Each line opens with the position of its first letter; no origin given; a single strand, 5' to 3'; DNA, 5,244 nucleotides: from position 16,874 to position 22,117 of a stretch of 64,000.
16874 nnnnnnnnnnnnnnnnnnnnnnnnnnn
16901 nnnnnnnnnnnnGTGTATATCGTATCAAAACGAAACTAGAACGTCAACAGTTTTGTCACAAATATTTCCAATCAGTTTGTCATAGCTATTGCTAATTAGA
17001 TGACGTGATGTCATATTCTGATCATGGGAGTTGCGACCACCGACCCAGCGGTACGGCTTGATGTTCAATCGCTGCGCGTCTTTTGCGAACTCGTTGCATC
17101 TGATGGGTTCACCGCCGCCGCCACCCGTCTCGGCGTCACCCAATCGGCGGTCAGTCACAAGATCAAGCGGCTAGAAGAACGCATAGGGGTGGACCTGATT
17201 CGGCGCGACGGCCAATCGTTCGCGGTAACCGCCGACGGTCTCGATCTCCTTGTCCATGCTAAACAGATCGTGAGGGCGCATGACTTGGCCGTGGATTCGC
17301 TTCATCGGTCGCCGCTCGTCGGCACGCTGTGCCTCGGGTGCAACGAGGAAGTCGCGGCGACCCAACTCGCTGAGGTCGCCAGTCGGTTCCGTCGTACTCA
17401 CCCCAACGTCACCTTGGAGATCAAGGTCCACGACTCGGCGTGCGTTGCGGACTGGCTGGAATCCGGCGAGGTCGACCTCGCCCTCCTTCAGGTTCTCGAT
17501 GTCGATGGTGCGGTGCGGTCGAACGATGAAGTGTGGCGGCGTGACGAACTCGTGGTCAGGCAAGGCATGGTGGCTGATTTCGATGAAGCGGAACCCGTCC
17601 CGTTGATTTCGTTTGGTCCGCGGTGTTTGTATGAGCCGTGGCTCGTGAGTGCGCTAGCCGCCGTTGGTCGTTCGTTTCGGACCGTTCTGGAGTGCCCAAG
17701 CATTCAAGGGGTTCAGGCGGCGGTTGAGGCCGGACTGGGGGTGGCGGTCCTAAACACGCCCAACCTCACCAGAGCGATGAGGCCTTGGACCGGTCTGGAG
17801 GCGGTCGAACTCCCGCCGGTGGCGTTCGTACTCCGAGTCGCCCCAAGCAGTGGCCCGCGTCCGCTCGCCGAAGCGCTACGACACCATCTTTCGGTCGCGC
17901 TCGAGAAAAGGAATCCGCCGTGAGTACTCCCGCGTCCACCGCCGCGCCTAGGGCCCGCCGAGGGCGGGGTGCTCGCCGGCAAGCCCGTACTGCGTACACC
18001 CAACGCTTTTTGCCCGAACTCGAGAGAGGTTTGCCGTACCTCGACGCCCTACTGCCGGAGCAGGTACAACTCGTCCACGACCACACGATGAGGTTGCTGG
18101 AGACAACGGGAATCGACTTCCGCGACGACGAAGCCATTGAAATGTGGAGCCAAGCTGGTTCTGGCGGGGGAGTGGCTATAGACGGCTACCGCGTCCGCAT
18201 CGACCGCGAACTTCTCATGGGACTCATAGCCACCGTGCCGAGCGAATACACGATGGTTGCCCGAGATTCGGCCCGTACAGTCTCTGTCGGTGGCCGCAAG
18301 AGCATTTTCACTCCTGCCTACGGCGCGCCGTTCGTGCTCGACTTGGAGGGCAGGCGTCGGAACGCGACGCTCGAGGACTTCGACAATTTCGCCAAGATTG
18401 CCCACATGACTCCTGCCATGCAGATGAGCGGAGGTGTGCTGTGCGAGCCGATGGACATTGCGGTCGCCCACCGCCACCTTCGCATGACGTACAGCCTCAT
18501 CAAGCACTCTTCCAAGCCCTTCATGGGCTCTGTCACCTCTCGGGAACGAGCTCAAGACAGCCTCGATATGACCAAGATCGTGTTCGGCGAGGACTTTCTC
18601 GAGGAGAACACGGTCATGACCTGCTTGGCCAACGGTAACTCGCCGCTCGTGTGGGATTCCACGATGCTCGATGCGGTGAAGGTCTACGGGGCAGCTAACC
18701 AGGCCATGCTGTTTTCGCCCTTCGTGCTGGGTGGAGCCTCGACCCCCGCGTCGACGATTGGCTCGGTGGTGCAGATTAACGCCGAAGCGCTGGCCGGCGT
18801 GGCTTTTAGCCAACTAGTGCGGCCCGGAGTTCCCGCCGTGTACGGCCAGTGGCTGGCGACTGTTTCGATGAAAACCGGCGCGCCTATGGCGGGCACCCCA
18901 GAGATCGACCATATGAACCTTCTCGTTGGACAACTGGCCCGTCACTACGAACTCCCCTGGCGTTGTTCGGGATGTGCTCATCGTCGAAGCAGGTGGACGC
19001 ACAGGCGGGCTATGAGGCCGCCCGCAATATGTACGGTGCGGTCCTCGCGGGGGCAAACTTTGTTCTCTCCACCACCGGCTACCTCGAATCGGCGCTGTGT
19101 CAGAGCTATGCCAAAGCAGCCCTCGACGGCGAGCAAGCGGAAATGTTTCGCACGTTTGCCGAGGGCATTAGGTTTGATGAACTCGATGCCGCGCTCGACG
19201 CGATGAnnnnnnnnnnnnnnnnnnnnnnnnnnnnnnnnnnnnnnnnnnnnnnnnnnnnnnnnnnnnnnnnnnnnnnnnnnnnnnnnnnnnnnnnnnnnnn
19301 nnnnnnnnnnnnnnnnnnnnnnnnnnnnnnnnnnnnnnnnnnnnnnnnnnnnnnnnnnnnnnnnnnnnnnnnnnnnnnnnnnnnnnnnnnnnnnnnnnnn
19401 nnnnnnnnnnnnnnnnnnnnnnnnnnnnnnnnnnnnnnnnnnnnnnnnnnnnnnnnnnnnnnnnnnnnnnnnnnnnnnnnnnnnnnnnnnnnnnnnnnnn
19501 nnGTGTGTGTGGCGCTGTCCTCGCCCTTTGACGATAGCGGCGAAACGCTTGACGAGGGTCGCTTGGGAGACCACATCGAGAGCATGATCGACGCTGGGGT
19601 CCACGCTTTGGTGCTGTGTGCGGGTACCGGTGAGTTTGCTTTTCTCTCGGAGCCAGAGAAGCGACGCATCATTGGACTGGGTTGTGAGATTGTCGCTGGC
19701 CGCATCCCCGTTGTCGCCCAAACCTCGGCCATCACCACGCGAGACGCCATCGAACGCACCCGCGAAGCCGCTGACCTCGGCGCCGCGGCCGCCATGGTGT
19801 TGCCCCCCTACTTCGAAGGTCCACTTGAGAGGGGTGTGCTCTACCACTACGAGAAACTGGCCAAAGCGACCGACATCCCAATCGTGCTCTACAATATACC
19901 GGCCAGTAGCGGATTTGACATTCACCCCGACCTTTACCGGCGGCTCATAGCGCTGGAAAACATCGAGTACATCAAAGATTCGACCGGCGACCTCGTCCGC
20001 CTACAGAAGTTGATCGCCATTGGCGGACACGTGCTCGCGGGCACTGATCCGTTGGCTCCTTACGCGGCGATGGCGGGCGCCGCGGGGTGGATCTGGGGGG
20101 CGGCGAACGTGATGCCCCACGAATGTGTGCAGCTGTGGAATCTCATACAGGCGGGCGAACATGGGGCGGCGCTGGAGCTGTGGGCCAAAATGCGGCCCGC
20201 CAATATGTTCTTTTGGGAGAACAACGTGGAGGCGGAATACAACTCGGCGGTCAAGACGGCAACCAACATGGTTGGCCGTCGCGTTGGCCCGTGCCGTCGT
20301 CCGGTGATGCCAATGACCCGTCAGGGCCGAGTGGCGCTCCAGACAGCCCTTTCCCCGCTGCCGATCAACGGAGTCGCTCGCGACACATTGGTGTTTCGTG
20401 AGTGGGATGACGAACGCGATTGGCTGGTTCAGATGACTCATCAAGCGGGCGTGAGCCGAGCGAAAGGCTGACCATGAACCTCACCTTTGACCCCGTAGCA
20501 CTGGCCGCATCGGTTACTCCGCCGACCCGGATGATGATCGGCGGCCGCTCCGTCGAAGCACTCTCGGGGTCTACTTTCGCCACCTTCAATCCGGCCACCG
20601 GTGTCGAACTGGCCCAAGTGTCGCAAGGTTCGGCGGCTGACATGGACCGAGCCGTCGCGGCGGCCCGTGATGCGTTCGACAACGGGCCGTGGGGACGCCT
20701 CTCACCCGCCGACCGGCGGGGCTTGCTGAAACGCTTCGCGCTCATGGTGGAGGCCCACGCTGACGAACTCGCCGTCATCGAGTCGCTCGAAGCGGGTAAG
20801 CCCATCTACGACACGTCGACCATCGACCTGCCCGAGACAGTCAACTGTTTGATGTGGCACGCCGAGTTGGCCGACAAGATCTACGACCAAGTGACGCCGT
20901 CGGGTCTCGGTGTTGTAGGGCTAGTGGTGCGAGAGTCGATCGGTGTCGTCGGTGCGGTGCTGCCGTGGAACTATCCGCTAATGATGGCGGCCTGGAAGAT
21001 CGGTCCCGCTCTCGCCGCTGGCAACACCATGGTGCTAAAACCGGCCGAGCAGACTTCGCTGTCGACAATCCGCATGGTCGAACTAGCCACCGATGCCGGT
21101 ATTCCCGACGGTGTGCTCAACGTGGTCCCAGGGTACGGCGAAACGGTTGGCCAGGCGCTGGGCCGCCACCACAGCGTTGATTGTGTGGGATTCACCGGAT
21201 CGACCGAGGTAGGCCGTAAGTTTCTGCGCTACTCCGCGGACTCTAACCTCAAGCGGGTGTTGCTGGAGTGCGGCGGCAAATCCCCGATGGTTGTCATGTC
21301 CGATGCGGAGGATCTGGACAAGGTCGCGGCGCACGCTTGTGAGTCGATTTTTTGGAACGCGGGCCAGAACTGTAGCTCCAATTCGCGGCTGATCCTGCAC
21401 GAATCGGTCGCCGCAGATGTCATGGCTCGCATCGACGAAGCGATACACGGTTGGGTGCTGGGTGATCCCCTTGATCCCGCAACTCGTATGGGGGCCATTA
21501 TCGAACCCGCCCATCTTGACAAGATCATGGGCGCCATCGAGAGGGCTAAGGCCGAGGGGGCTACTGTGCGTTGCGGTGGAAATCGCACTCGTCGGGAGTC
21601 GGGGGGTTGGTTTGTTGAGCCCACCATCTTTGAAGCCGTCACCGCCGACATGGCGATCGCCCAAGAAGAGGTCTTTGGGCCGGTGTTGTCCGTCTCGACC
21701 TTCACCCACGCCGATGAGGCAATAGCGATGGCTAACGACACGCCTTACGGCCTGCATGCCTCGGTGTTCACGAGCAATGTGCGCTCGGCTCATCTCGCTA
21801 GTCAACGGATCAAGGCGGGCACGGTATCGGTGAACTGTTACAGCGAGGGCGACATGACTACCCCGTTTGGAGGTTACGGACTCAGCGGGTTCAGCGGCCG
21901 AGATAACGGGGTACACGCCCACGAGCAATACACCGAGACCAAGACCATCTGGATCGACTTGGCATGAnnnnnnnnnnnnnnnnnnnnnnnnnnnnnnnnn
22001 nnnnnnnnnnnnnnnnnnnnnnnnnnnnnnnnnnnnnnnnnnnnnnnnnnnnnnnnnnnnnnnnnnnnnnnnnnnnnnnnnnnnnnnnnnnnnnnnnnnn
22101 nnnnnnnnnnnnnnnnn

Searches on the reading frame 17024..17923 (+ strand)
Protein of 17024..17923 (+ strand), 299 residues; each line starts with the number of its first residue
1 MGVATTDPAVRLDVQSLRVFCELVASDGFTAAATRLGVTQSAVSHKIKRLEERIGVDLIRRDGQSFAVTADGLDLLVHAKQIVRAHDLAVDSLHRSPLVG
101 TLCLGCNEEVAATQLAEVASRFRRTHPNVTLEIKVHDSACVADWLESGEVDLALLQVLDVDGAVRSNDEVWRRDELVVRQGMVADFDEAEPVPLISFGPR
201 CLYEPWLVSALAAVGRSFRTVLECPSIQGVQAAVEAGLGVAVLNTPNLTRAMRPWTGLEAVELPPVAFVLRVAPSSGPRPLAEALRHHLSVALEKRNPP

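Call 9: search_protein_families(library=ncbifam, proteins=[window:17024-17923:+], max_evalue=1e-10)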
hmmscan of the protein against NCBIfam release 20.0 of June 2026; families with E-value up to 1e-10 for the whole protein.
window:17024-17923:+ (299 aa): 39 families (the best 25 are shown)
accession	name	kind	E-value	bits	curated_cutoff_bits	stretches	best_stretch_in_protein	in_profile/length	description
NF011673.1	PRK15092.1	equivalog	2.5e-32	112.2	530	1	5-259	4-254/293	transcriptional regulator LrhA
NF040786.1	LysR_Sec_metab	equivalog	4.3e-27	94.9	250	1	13-155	2-146/298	selenium metabolism-associated LysR family transcriptional regulator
NF047711.1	PutUtilRegPtrR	equivalog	6.4e-26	91.1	400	1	13-247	2-238/283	putrescine utilization regulator PtrR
NF053705.1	TransRegGltCGpos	equivalog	1.7e-23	83.3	350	1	14-251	3-249/300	glutamate biosynthesis transcriptional regulator GltC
NF002964.0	PRK03635.1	subfamily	4.5e-22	78.5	197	1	11-151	2-141/297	ArgP/LysG family DNA-binding transcriptional regulator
TIGR03298.1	argP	subfamily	1.2e-21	77.1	273.55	1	12-151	1-140/292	ArgP/LysG family DNA-binding transcriptional regulator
NF009888.0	PRK13348.1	subfamily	1.3e-21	76.9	297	1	12-150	3-140/302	HTH-type transcriptional regulator ArgP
TIGR03339.1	phn_lysR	subfamily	1.6e-21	76.8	341.1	1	17-246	2-236/279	aminoethylphosphonate catabolism associated LysR family transcriptional regulator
NF008722.0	PRK11716.1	equivalog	2.5e-21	76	246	1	12-154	1-145/293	HTH-type transcriptional activator IlvY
NF008352.0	PRK11139.1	subfamily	2.8e-19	69.3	288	1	15-155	9-146/305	transcriptional regulator GcvA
TIGR03418.1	chol_sulf_TF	equivalog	3.2e-19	69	324.8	1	12-137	1-126/291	choline sulfate utilization transcriptional regulator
NF047520.1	trans_act_CidR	equivalog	7.5e-19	68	415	1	12-164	1-154/292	cidABC operon transcriptional activator CidR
TIGR02424.1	TF_pcaQ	equivalog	4.4e-18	65.2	303.8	1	11-154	2-147/300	pca operon transcription factor PcaQ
NF045990.1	TransRegCbbRRhodb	equivalog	4e-17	62.2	450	1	13-155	7-152/304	LysR family regulator CbbR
NF040888.1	trans_reg_YafC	equivalog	5.2e-17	61.6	470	1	14-153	5-143/293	DNA-binding transcriptional regulator YafC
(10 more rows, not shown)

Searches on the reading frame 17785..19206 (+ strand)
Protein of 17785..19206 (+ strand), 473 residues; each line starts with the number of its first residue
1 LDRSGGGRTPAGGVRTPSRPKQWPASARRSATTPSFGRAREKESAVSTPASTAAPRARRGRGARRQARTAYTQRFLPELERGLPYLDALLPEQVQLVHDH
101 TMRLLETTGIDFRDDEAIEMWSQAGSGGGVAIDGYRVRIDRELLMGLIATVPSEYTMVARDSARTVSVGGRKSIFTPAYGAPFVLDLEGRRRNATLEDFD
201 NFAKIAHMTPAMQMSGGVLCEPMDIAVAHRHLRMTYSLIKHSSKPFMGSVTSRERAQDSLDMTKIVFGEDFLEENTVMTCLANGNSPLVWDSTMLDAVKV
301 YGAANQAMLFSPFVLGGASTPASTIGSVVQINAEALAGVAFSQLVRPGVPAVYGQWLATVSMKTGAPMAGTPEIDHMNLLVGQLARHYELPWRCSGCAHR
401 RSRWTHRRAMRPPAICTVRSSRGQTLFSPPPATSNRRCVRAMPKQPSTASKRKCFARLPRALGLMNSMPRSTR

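Call 9: search_protein_families(library=ncbifam, proteins=[window:17785-19206:+], max_evalue=1e-10)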
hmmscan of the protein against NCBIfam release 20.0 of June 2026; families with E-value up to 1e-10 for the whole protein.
window:17785-19206:+ (473 aa): 1 family
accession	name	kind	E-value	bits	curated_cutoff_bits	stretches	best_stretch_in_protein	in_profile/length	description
TIGR02369.2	trimeth_pyl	equivalog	8.5e-47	159.7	525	1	88-397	5-313/469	[trimethylamine--corrinoid protein] Co-methyltransferase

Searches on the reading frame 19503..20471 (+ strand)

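Call 9: search_protein_families(library=ncbifam, proteins=[window:19503-20471:+], max_evalue=1e-10)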
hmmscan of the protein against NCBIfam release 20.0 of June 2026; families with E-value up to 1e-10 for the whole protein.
window:19503-20471:+ (322 aa): 7 families
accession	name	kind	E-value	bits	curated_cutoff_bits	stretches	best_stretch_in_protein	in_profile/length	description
TIGR00674.1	dapA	equivalog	2.7e-53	180.7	206.15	1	3-284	4-284/286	4-hydroxy-tetrahydrodipicolinate synthase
TIGR02313.1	HpaI-NOT-DapA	exception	4.4e-37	127.5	396.7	1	5-272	8-275/294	2,4-dihydroxyhept-2-ene-1,7-dioic acid aldolase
NF002958.0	PRK03620.1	subfamily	1.9e-30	105.7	278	1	8-281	21-294/307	5-dehydro-4-deoxyglucarate dehydratase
NF003164.0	PRK04147.1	equivalog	1.2e-28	100.2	281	1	3-281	9-285/294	N-acetylneuraminate lyase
NF040954.1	Arch_KDGaldase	equivalog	3.6e-25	88.9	390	1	7-284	9-279/288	bifunctional 2-dehydro-3-deoxy-phosphogluconate/2-dehydro-3-deoxy-6-phosphogalactonate aldolase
TIGR03249.1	KdgD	equivalog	1.2e-24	86.9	373.95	1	7-280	18-292/299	5-dehydro-4-deoxyglucarate dehydratase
TIGR00683.1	nanA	equivalog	1.9e-23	83.3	382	1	3-273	6-275/293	N-acetylneuraminate lyase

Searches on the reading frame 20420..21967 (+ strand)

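Call 9: search_protein_families(library=ncbifam, proteins=[window:20420-21967:+], max_evalue=1e-10)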
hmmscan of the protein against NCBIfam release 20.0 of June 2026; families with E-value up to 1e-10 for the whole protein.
window:20420-21967:+ (515 aa): 40 families (the best 25 are shown)
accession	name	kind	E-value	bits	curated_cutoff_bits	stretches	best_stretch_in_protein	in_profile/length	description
NF007352.0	PRK09847.1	equivalog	1.4e-159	531.8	850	1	30-514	14-493/495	aldehyde dehydrogenase PuuC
TIGR01804.1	BADH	equivalog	2.5e-138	461.5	668.6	1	40-508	2-467/467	betaine-aldehyde dehydrogenase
NF009725.0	PRK13252.1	equivalog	2.4e-135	451.7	593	1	36-514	7-481/488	betaine-aldehyde dehydrogenase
NF045736.1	PaDhStyDRhodo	equivalog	9.4e-135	449.8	800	1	36-512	3-477/479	phenylacetaldehyde dehydrogenase StyD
NF045735.1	PaDhStyDPseudo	equivalog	5.7e-134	447.4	850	1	36-512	3-481/483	phenylacetaldehyde dehydrogenase StyD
TIGR02299.1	HpaE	equivalog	1.3e-132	442.9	638.35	1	38-513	3-477/488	5-carboxymethyl-2-hydroxymuconate semialdehyde dehydrogenase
NF010000.0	PRK13473.1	subfamily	3.6e-131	438.1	615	1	36-513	3-473/475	aminobutyraldehyde dehydrogenase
NF050026.1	AcaldDHExaC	equivalog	3.3e-115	385.6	900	1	39-512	19-493/503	acetaldehyde dehydrogenase ExaC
TIGR03216.1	OH_muco_semi_DH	equivalog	4e-114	381.9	693.25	1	39-513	4-480/481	2-hydroxymuconic semialdehyde dehydrogenase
TIGR01780.1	SSADH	subfamily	2.4e-110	369.5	646.35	1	56-508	2-448/448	succinate-semialdehyde dehydrogenase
NF006916.0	PRK09407.1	equivalog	7e-110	368.1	521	1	46-510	29-490/526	succinic semialdehyde dehydrogenase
TIGR04284.1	aldehy_Rv0768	hypoth_equivalog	2e-109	366.7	775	1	37-510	2-476/480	aldehyde dehydrogenase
NF042993.1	AlphKGSA_gudD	equivalog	5.1e-104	348.7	770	1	39-512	7-480/481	alpha-ketoglutaric semialdehyde dehydrogenase GucD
NF052305.1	DioxValDhHalo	equivalog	3.3e-102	342.9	750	1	37-511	6-480/483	2,5-dioxovalerate dehydrogenase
TIGR03374.1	ABALDH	equivalog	2.1e-100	336.8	909.3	1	37-511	3-470/472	aminobutyraldehyde dehydrogenase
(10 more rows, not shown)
